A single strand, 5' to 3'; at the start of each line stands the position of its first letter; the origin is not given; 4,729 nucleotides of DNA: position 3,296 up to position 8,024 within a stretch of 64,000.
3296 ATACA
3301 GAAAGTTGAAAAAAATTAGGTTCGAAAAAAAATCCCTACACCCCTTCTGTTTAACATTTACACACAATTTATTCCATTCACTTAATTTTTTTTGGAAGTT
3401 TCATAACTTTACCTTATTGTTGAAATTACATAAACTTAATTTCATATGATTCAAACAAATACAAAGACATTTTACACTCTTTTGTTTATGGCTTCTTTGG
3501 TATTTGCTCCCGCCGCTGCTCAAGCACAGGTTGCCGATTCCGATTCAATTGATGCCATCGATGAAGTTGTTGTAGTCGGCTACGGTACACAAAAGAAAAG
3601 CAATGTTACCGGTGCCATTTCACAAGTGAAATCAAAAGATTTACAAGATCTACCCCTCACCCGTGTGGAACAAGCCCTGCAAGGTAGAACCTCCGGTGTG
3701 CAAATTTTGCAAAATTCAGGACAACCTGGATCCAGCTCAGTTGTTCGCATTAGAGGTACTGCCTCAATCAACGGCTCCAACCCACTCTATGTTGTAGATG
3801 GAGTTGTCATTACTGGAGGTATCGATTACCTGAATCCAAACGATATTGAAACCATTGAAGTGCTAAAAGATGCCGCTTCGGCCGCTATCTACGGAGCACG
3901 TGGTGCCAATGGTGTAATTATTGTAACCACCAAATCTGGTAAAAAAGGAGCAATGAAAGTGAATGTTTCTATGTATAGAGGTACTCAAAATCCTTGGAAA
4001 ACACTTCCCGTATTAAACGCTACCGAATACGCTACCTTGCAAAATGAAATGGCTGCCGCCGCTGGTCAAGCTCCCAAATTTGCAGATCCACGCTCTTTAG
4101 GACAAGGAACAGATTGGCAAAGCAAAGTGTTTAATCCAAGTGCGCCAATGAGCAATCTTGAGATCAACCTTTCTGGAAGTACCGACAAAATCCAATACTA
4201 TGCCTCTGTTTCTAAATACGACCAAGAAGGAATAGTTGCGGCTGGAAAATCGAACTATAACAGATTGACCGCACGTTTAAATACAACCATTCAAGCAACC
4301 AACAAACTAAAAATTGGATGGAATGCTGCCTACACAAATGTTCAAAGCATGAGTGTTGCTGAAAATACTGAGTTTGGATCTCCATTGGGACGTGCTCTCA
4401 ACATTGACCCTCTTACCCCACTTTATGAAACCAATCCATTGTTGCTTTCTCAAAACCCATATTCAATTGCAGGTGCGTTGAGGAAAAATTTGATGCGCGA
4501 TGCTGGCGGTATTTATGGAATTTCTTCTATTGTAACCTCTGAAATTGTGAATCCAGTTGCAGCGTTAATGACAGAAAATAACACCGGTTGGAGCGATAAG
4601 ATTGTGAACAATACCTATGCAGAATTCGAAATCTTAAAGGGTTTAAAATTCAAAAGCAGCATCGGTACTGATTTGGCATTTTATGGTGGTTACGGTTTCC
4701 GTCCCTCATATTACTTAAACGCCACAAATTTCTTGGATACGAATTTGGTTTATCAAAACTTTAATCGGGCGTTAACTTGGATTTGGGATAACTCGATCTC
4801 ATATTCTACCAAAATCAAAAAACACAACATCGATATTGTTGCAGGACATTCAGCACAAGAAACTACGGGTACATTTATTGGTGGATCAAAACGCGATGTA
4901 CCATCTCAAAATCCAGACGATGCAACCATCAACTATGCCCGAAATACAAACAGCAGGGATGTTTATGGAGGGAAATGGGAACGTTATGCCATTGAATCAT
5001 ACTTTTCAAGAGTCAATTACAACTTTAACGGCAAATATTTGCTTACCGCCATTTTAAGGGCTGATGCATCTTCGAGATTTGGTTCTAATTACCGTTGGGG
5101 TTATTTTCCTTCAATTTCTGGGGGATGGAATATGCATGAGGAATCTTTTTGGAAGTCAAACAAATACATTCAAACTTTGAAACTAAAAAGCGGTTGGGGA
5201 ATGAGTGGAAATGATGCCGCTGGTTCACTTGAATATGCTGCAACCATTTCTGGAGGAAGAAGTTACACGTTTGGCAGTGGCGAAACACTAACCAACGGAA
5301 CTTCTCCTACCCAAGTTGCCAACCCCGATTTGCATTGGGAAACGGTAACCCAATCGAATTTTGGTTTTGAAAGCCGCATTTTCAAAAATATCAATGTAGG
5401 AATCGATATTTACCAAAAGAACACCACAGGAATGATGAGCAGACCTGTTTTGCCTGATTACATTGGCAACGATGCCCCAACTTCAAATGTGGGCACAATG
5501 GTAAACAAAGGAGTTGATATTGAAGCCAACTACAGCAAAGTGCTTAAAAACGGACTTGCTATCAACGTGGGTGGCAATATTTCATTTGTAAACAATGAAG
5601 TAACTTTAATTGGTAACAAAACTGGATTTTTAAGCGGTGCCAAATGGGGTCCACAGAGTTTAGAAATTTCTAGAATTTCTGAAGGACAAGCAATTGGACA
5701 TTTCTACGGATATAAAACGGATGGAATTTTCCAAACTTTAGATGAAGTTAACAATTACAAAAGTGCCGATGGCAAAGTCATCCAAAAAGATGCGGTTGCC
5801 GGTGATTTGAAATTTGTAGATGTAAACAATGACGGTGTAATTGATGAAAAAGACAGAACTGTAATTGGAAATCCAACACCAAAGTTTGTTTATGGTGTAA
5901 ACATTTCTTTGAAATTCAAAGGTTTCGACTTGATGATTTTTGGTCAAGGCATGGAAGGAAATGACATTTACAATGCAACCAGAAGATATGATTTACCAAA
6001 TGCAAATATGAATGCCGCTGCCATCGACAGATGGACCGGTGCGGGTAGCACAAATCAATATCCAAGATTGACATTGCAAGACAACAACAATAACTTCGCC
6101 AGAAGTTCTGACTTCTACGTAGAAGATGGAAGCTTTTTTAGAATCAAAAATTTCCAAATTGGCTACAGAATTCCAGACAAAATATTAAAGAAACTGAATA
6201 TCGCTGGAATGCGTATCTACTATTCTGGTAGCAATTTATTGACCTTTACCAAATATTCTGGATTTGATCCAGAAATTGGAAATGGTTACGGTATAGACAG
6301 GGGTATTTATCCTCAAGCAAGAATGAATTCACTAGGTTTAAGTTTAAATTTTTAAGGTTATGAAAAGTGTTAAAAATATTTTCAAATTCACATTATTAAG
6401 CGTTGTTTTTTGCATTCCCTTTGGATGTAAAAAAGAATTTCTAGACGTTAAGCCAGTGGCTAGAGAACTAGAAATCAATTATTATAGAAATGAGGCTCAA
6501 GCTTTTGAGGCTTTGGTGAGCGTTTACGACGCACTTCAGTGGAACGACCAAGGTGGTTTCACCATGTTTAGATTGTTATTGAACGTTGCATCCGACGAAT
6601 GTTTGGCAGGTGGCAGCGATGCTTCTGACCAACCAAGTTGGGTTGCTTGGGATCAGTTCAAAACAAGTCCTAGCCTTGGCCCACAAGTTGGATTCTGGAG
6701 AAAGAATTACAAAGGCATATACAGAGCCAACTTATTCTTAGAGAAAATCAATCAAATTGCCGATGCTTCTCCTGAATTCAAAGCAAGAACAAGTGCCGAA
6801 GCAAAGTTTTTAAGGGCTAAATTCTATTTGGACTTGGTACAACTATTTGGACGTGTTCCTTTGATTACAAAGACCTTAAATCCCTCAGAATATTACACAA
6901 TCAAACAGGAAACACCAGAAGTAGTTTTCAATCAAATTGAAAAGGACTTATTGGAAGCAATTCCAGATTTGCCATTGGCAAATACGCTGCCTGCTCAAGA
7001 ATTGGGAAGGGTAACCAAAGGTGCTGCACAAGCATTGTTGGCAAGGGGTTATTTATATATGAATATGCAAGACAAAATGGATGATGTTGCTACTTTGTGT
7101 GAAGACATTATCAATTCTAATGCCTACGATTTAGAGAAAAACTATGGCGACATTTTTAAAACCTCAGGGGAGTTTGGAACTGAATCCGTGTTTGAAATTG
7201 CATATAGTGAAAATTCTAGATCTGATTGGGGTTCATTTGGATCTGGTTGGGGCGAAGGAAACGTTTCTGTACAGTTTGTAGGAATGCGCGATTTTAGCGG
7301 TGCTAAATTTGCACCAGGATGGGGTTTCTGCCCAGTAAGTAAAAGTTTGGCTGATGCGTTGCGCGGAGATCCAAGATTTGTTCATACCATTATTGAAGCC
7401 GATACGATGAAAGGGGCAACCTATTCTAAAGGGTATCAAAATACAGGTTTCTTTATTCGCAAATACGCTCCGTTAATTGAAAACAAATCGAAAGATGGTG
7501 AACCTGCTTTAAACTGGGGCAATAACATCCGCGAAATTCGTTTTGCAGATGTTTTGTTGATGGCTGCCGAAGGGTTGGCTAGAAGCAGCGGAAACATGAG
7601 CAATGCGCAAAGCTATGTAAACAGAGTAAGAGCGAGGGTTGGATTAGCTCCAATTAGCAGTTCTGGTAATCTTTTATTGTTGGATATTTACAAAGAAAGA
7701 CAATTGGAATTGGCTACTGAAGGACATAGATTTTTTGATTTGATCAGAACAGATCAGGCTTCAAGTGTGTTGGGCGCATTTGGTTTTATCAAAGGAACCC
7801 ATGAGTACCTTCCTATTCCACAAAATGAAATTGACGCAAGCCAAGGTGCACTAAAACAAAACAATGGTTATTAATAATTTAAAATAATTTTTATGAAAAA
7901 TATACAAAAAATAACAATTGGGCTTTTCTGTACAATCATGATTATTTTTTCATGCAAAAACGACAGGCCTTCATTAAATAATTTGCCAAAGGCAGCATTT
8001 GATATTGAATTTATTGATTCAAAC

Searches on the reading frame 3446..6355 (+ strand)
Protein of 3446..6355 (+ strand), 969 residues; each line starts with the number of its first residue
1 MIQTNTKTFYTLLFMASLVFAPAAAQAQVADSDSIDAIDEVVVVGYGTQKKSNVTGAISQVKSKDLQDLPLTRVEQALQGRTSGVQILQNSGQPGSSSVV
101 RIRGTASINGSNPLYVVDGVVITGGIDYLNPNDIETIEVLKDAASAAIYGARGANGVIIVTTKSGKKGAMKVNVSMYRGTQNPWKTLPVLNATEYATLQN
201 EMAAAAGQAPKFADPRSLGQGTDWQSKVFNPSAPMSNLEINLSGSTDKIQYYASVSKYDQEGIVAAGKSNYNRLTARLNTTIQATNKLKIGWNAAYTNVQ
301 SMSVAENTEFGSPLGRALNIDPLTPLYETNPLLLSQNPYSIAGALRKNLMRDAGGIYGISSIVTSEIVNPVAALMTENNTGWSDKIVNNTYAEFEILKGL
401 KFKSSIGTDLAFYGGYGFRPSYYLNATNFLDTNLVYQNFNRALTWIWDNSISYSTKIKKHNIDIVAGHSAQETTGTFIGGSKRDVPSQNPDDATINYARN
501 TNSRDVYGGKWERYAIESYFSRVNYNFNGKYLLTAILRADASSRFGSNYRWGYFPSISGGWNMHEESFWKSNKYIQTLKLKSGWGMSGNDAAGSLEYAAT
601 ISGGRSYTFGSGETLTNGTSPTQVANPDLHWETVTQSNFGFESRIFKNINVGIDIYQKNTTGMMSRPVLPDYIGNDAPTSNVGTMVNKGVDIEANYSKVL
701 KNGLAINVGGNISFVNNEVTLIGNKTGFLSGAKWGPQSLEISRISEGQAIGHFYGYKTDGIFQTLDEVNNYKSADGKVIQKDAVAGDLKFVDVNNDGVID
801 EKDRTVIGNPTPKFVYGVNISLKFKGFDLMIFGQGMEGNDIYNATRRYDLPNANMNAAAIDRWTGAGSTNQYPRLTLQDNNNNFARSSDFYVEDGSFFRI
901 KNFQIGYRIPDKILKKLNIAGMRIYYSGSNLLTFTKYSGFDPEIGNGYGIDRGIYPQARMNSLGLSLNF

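Call 6: search_protein_families(library=pfam, proteins=[window:3446-6355:+], max_evalue=0.01)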
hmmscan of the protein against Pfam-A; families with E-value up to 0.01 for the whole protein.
window:3446-6355:+ (969 aa): 1 family
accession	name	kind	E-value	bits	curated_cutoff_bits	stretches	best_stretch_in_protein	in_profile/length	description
PF07715.20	Plug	-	4.4e-21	75.9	23.9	1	51-157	2-107/107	TonB-dependent Receptor Plug Domain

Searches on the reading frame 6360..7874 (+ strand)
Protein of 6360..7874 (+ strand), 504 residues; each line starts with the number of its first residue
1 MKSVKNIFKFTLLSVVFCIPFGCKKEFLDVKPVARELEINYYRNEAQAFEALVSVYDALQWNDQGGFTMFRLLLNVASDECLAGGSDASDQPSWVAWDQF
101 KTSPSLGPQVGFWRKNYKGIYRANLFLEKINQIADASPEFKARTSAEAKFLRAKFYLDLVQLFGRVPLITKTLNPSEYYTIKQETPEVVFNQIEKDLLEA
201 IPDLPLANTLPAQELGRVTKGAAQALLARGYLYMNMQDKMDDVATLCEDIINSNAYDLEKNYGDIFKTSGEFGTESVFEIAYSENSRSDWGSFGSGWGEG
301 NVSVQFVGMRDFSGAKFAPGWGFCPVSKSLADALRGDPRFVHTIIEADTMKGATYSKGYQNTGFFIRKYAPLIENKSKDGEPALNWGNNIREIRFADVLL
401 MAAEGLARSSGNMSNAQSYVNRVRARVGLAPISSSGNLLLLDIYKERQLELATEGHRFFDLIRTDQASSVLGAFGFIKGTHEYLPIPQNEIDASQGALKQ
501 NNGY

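Call 6: search_protein_families(library=pfam, proteins=[window:6360-7874:+], max_evalue=0.01)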
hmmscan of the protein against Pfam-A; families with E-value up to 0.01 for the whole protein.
window:6360-7874:+ (504 aa): 3 families
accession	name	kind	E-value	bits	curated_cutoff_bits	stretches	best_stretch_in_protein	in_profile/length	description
PF07980.17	SusD_RagB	-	3.3e-31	109.5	23.1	1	356-504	125-297/297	SusD family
PF14322.12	SusD-like_3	-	8.6e-24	85.3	27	1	93-232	60-191/191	Starch-binding associating with outer membrane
PF12771.13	SusD-like_2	-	6e-05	22.5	27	1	113-204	61-150/415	Starch-binding associating with outer membrane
